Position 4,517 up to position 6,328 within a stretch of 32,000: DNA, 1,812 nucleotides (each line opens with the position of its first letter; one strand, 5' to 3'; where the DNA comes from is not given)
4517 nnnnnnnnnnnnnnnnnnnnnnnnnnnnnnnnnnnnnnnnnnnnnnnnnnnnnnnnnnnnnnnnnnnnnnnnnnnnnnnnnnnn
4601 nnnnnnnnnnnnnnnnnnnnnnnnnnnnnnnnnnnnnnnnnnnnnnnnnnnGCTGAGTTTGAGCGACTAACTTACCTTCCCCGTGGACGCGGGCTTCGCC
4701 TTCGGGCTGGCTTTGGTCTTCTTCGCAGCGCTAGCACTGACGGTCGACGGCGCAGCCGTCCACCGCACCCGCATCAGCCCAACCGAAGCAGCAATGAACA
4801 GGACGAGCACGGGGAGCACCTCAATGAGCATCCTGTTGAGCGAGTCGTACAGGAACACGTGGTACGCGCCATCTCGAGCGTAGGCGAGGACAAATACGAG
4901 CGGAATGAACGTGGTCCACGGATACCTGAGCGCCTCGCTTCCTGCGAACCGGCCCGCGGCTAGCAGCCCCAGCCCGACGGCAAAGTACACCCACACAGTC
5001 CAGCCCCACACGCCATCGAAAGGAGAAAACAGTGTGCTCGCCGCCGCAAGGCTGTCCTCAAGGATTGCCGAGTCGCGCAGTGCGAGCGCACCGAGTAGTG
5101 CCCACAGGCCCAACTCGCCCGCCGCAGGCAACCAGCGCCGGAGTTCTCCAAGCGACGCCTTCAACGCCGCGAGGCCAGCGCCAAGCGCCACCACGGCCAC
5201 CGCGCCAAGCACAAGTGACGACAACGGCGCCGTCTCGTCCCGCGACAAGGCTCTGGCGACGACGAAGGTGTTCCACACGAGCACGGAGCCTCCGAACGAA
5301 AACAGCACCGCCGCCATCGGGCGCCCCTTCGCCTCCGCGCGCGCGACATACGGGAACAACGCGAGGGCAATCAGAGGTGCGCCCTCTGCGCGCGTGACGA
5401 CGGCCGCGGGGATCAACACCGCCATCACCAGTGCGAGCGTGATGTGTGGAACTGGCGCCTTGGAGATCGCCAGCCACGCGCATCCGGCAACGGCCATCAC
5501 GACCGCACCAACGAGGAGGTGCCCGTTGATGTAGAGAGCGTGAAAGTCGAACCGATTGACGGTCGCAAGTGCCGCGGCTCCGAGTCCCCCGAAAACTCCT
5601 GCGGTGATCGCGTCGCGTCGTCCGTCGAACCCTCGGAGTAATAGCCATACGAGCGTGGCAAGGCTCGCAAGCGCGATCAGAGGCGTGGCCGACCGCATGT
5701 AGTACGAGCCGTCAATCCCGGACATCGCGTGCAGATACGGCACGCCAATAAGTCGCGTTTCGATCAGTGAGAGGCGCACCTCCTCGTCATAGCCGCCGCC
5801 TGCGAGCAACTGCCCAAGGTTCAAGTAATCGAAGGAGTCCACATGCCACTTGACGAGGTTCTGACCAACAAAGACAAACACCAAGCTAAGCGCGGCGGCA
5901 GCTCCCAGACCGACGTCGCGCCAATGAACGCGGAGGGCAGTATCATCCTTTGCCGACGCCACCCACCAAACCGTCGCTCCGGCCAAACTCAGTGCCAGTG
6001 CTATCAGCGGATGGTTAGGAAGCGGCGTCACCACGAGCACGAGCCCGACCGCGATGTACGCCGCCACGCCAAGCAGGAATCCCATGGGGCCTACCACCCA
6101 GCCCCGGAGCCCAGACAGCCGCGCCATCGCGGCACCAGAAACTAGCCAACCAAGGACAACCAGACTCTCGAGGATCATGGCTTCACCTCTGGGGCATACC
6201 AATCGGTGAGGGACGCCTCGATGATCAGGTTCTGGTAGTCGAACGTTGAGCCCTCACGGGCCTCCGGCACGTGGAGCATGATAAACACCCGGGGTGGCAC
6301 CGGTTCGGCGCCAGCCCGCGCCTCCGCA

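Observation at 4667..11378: Diverged duplicated two-gene module (anchored exported protein plus about 500-aa polytopic membrane protein) of unrecognised family, bracketing ask-asd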

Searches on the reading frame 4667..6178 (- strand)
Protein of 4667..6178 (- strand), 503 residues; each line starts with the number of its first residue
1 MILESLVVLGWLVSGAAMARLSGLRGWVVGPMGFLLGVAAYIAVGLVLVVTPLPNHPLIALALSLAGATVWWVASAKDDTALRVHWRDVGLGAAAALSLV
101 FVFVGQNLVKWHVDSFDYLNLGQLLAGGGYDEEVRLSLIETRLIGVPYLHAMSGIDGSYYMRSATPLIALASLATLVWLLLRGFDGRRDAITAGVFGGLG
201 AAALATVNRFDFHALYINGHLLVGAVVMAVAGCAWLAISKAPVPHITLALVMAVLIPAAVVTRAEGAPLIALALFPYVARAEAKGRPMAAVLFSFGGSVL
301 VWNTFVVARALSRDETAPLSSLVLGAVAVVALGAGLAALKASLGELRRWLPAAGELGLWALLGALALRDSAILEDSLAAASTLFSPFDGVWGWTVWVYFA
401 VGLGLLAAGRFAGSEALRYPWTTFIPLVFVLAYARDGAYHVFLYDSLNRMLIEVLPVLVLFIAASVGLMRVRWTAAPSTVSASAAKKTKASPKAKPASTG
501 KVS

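Call 5: search_protein_families(library=pfam, proteins=[window:4667-6178:-], max_evalue=1)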
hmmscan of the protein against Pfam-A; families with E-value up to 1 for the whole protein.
window:4667-6178:- (503 aa): 1 family
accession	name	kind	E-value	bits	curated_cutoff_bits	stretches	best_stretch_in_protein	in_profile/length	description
PF19019.6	Phlebo_G2_C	-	0.056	13.5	25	1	20-50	119-149/171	Phlebovirus glycoprotein G2 C-terminal domain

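Call 6: search_protein_families(library=ncbifam, proteins=[window:4667-6178:-], max_evalue=1)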
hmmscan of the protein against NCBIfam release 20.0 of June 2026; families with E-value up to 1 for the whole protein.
window:4667-6178:- (503 aa): 0 families

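Call 8: find_homologous_proteins(query=window:4667-6178:-)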
Query window:4667-6178:- (503 aa): 5 proteins with E <= 0.001 among 8000 candidates.
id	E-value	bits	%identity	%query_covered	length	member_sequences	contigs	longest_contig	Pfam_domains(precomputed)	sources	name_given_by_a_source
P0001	0.0e+0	1057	100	100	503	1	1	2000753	-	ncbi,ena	-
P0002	2.8e-72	263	40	91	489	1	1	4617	-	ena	-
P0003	1.4e-70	257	40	92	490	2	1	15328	-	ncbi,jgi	-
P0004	3.0e-67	246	37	100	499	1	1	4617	-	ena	-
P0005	1.4e-65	241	37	92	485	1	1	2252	-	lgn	-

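Call 10: find_encoding_contigs(protein=P0003, flank=8000)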
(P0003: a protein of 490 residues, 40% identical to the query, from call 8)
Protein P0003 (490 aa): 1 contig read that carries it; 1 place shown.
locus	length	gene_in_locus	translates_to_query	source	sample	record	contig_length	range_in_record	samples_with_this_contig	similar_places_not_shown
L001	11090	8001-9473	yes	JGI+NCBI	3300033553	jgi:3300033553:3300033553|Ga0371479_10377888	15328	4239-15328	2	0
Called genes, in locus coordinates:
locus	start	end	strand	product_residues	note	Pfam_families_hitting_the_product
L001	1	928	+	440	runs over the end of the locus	PF06965:Na_H_antiport_1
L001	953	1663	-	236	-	PF00730:HhH-GPD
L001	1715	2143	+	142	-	-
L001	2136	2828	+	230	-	PF00027:cNMP_binding, PF13545:HTH_Crp_2, PF25213:HVO_A0261_N (weak)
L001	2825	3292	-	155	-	PF14588:YjgF_endoribonc, PF01042:Ribonuc_L-PSP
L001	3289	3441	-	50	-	-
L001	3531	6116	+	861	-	PF00912:Transgly, PF00905:Transpeptidase, PF03793:PASTA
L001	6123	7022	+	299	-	PF00149:Metallophos, PF12850:Metallophos_2 (weak)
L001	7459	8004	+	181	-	-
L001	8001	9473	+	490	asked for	-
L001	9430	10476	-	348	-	PF01118:Semialdhyde_dh, PF02774:Semialdhyde_dhC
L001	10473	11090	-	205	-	?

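Call 16: find_encoding_contigs(protein=P0002, flank=8000)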
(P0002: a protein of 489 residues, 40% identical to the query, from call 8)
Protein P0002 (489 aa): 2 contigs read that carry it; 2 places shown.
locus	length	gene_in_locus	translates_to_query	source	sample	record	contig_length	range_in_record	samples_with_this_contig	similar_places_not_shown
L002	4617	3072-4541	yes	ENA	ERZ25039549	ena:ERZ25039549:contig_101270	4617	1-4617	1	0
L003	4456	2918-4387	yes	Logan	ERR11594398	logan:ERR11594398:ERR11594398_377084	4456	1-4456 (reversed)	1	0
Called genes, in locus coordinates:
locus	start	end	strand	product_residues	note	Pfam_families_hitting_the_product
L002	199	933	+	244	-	-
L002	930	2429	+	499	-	-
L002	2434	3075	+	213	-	-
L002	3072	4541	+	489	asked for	-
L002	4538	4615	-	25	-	?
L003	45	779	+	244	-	-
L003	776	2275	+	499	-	-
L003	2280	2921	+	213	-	-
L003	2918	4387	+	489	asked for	-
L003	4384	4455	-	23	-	?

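Call 17: find_related_loci(query=A1, collection=genome_contigs, flank=8000)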
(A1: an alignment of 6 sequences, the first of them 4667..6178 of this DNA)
Query A1 (503 aa) in genome_contigs; peptide patterns used: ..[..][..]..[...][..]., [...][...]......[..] (x = any residue, [..] = any of these).
70 stretches matched a pattern; 5 encode a relative of the query (tblastn E <= 1e-3); 5 distinct loci.
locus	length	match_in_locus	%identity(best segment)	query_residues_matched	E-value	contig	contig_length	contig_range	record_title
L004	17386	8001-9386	37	1-464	1e-71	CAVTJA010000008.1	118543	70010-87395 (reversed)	MAG: uncultured Actinomycetota bacterium isolate MFD05684.bin.1.363 genome assembly, contig: contig_37422, whole genome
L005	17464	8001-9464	32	1-489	5e-54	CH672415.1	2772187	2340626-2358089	marine actinobacterium PHSC20C1 scf_1099646003201 genomic scaffold, whole genome shotgun sequence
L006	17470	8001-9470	33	1-502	3e-54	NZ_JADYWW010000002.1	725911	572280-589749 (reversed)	Salinibacterium sp. SWN248 WN-248_scaffold2, whole genome shotgun sequence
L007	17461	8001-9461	33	1-484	7e-44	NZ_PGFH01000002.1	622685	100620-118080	Salinibacterium amurskyense strain DSM 16400 Ga0181001_12, whole genome shotgun sequence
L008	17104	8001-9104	32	96-463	2e-34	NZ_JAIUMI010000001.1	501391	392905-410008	MAG: Glycocaulis sp. isolate PBR18_bin12 bin12.contig0000, whole genome shotgun sequence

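Call 22: search_protein_families(library=pfam, proteins=[L005:2258-3817:+, L005:3804-4943:-, L005:4912-6093:-, L005:6161-7186:-, L005:7396-8004:+, L005:9550-10632:+, L005:10629-11612:+, L005:11695-12672:+, L005:12672-13907:+, L005:13926-14840:-], max_evalue=0.001)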
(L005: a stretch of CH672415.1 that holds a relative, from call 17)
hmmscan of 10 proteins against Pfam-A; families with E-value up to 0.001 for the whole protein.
L005:2258-3817:+ (519 aa): 0 families

L005:3804-4943:- (379 aa): 3 families
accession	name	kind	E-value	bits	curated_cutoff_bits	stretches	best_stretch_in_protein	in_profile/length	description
PF00107.32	ADH_zinc_N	-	1.4e-19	70.8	31.8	1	203-317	1-116/129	Zinc-binding dehydrogenase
PF08240.17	ADH_N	-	3.6e-16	59.7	23.5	1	62-153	1-103/104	Alcohol dehydrogenase GroES-like domain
PF13602.12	ADH_zinc_N_2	-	3e-07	31.9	27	1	236-373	2-133/134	Zinc-binding dehydrogenase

L005:4912-6093:- (393 aa): 1 family
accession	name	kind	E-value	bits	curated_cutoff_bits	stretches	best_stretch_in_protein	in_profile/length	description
PF00155.27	Aminotran_1_2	-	1.1e-66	225.9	19.7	1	42-383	2-360/361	Aminotransferase class I and II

L005:6161-7186:- (341 aa): 4 families
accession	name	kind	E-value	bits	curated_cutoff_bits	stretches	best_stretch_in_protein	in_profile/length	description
PF08240.17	ADH_N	-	6.5e-28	97.5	23.5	1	24-136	1-103/104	Alcohol dehydrogenase GroES-like domain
PF00107.32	ADH_zinc_N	-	2.4e-25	89.4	31.8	1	174-301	1-126/129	Zinc-binding dehydrogenase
PF16912.11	Glu_dehyd_C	-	1.9e-09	37.8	34.9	1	155-328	22-201/211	Glucose dehydrogenase C-terminus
PF01262.27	AlaDh_PNT_C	-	0.00015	21.7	23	1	166-219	30-84/214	Alanine dehydrogenase/PNT, C-terminal domain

L005:7396-8004:+ (202 aa): 0 families

L005:9550-10632:+ (360 aa): 2 families
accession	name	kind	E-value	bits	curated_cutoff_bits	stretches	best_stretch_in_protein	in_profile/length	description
PF00881.29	Nitroreductase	-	3.9e-20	73.1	23.5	2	191-239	2-50/167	Nitroreductase family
PF14512.11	TM1586_NiRdase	-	0.0004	20.5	27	0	209-238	160-189/215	Putative TM nitroreductase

L005:10629-11612:+ (327 aa): 1 family
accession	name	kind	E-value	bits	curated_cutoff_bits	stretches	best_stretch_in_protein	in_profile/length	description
PF03706.18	LPG_synthase_TM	-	2.6e-13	50.6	33.4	1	21-305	3-301/302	Lysylphosphatidylglycerol synthase TM region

L005:11695-12672:+ (325 aa): 1 family
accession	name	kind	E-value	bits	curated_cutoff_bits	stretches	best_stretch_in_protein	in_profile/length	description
PF00535.33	Glycos_transf_2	-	2.3e-24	86.6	23.3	1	6-165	3-164/168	Glycosyl transferase family 2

L005:12672-13907:+ (411 aa): 1 family
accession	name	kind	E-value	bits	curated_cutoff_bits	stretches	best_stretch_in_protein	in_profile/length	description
PF04230.19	PS_pyruv_trans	-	1.2e-33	117.7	25.3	1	16-340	1-280/280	Polysaccharide pyruvyl transferase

L005:13926-14840:- (304 aa): 2 families
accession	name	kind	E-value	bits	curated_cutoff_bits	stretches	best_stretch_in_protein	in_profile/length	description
PF01545.26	Cation_efflux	-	1.8e-40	139.3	26.6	1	17-208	1-198/198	Cation efflux family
PF16916.11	ZT_dimer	-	2.9e-06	27.6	26.7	1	212-293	1-78/78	Dimerisation domain of Zinc Transporter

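Call 23: search_protein_families(library=pfam, proteins=[L008:1241-3001:+, L008:3143-4291:-, L008:4300-6798:-, L008:7103-7714:+, L008:7521-9182:+, L008:9237-10253:+, L008:10172-11434:-, L008:11455-12465:+, L008:12468-13901:-, L008:14083-14889:-], max_evalue=0.001)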
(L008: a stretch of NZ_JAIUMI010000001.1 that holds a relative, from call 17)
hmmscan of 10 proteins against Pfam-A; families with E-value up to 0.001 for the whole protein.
L008:1241-3001:+ (586 aa): 0 families

L008:3143-4291:- (382 aa): 4 families
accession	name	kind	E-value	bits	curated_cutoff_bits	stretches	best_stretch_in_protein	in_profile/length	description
PF13579.12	Glyco_trans_4_4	-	7.8e-06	26.8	29.7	1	24-134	6-109/158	Glycosyl transferase 4-like domain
PF00534.26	Glycos_transf_1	-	1e-05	25.6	26.4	1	197-342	15-160/172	Glycosyl transferases group 1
PF13692.12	Glyco_trans_1_4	-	0.00019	22.1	27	1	198-336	2-138/142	Glycosyl transferases group 1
PF13439.12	Glyco_transf_4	-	0.00047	20.7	28.5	0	26-132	9-108/170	Glycosyltransferase Family 4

L008:4300-6798:- (832 aa): 1 family
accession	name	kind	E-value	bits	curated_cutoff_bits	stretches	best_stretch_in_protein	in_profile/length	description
PF05426.18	Alginate_lyase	-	2.7e-74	250.5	22.2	1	492-776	1-273/275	Alginate lyase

L008:7103-7714:+ (203 aa): 0 families

L008:7521-9182:+ (553 aa): 0 families

L008:9237-10253:+ (338 aa): 4 families
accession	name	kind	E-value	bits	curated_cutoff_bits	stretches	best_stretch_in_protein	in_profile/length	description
PF00107.32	ADH_zinc_N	-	1.6e-33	115.9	31.8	1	165-284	1-117/129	Zinc-binding dehydrogenase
PF13602.12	ADH_zinc_N_2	-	4.5e-23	83.1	27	1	198-336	2-134/134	Zinc-binding dehydrogenase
PF08240.17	ADH_N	-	1.6e-18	67.3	23.5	1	41-124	2-104/104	Alcohol dehydrogenase GroES-like domain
PF00106.31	adh_short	-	1.2e-05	25.3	26.6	1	156-211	2-59/195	short chain dehydrogenase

L008:10172-11434:- (420 aa): 0 families

L008:11455-12465:+ (336 aa): 1 family
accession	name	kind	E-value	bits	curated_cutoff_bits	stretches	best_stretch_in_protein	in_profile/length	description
PF03009.23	GDPD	-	8e-19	69.1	23.6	1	82-182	1-98/244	Glycerophosphoryl diester phosphodiesterase family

L008:12468-13901:- (477 aa): 1 family
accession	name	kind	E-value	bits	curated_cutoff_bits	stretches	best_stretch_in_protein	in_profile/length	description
PF01384.25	PHO4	-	1e-105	354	33.7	1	69-466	1-350/350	Phosphate transporter family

L008:14083-14889:- (268 aa): 3 families
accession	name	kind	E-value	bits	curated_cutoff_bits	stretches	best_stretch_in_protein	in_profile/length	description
PF00583.31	Acetyltransf_1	-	7.3e-13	49.2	20.7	1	143-244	16-116/116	Acetyltransferase (GNAT) family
PF13508.13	Acetyltransf_7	-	6.6e-10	39.7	27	1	161-246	3-84/84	Acetyltransferase (GNAT) domain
PF13673.13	Acetyltransf_10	-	0.0003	21.2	23.6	1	158-246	28-109/128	Acetyltransferase (GNAT) domain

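Call 24: predict_structure(alignment_id=A1)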
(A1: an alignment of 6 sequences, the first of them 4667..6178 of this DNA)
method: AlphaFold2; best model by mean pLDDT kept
length: 503 residues; sequences in the alignment: 6
mean_pLDDT: 50.2   pTM: 0.48
mean pLDDT of the five models: 50.2, 49.9, 47.6, 47.0, 46.7
residues with pLDDT >= 90: 0; 70-90: 33; 50-70: 209; < 50: 261
segments of 3 or more residues with pLDDT < 50: 1-7, 22-24, 48-52, 55-58, 74-219, 334-343, 385-388, 412-414, 439-454, 462-503
pLDDT, mean of each block of 10 residues (from residue 1): 45 56 49 53 49 48 51 43 35 42 40 41 40 38 30 32 38 48 44 39 32 37 60 64 65 67 60 65 66 73 61 55 54 48 50 66 74 71 52 61 56 51 64 56 44 48 44 30 36 40 38
secondary structure, 60 per line:
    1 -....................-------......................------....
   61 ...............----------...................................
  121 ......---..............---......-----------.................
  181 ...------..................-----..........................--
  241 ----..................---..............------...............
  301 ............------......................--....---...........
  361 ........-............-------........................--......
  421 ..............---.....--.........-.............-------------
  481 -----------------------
elements in order: H2-21 H29-50 H57-75 H86-126 H130-143 H147-152 H164-183 H190-207 H213-238 H245-262 H266-279 H286-312 H319-340 H343-346 H350-368 H370-381 H389-412 H415-434 H438-442 H445-453 H455-467

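Call 25: search_protein_representatives(alignment_id=A1)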
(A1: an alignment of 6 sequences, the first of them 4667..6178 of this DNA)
Query: 6 sequences, 496 profile positions. Proteins with E-value up to 0.001 (for the whole library): 878; up to 1e-10: 615; up to 1e-30: 284. The best 150 are listed.
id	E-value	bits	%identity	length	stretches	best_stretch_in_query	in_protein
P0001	2.3e-203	693.0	-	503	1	1-490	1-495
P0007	9.7e-193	658.0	-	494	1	1-496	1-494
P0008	2.2e-180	617.2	-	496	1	1-492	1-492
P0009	5.6e-168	576.3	-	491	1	1-485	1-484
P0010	2.2e-156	538.1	-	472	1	1-468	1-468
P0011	1.7e-150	518.6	-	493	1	1-477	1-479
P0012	1.8e-144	498.7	-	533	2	1-342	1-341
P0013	4.4e-144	497.5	-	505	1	1-485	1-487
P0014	1.2e-138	479.6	-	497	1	1-476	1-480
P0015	7.8e-137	473.6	-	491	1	1-476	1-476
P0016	2.1e-136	472.1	-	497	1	1-489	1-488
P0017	1.2e-135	469.7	-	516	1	1-475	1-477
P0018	1.9e-134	465.7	-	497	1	1-477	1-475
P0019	9.1e-130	450.2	-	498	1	2-467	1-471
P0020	1.6e-127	442.8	-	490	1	1-483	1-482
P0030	5.7e-119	414.6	-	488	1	1-476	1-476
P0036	5.3e-115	401.5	-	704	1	1-487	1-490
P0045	8.8e-109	381.0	-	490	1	1-480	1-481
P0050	4.5e-107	375.4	-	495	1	1-480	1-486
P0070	1.0e-98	347.8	-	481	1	3-471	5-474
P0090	1.6e-90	320.8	-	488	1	1-472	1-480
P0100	7.4e-88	312.0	-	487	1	1-473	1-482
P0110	2.2e-85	303.8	-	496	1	1-481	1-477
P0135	1.2e-73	265.2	-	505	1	3-470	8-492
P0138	1.1e-72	261.9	-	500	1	1-491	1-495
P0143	9.6e-71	255.6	-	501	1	1-473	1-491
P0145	5.8e-70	253.0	-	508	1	11-480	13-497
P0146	1.1e-69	252.1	-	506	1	8-468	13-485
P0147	3.6e-69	250.4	-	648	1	2-470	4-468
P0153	3.8e-65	237.1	-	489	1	2-473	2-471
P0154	7.7e-65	236.1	-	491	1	1-470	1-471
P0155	5.0e-62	226.8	-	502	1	1-478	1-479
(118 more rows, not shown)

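Call 32: search_solved_structures(query=A3, max_evalue=10)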
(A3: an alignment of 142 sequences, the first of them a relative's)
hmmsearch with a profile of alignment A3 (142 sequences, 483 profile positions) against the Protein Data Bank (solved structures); distinct sequences matched with E-value up to 10: 0.

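Call 33: search_protein_families(library=pfam, alignment_id=A4, max_evalue=0.01)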
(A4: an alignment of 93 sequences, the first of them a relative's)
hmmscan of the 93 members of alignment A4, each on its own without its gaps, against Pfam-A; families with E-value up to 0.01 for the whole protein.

A. member 1, P0001 (503 aa): 0 families

B. families by the number of members that match (of 93 scanned): 4 families
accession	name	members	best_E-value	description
PF20176.3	DUF6541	6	2.8e-06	Family of unknown function (DUF6541)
PF20966.2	MASE6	1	0.0028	MASE6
PF17920.6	TetR_C_16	1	0.005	Tetracyclin repressor-like, C-terminal domain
PF12555.13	SteA-like_C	1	0.01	SteA-like C-terminal domain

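Call 34: predict_structure(alignment_id=A3)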
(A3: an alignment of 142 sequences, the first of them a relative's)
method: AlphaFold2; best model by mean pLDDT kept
length: 503 residues; sequences in the alignment: 142
mean_pLDDT: 93.4   pTM: 0.93
mean pLDDT of the five models: 93.4, 93.4, 93.4, 93.2, 92.6
residues with pLDDT >= 90: 443; 70-90: 29; 50-70: 25; < 50: 6
segments of 3 or more residues with pLDDT < 50: 501-503
pLDDT, mean of each block of 10 residues (from residue 1): 97 97 96 98 98 97 97 89 87 97 97 97 97 96 98 95 98 98 95 97 97 98 99 97 97 98 98 96 89 98 98 97 97 94 83 97 98 97 94 96 96 97 98 95 93 98 95 60 55 56 46
secondary structure, 60 per line:
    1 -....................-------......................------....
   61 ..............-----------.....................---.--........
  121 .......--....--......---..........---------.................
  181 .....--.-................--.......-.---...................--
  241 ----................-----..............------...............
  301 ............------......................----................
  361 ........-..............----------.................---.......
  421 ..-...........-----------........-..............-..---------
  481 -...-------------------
elements in order: H2-21 H29-50 H57-74 H86-106 H113-127 H130-133 H136-141 H145-154 H164-184 H190-205 H208-214 H220-238 H245-260 H266-279 H286-312 H319-340 H345-368 H370-383 H394-408 H414-422 H424-434 H446-453 H455-468
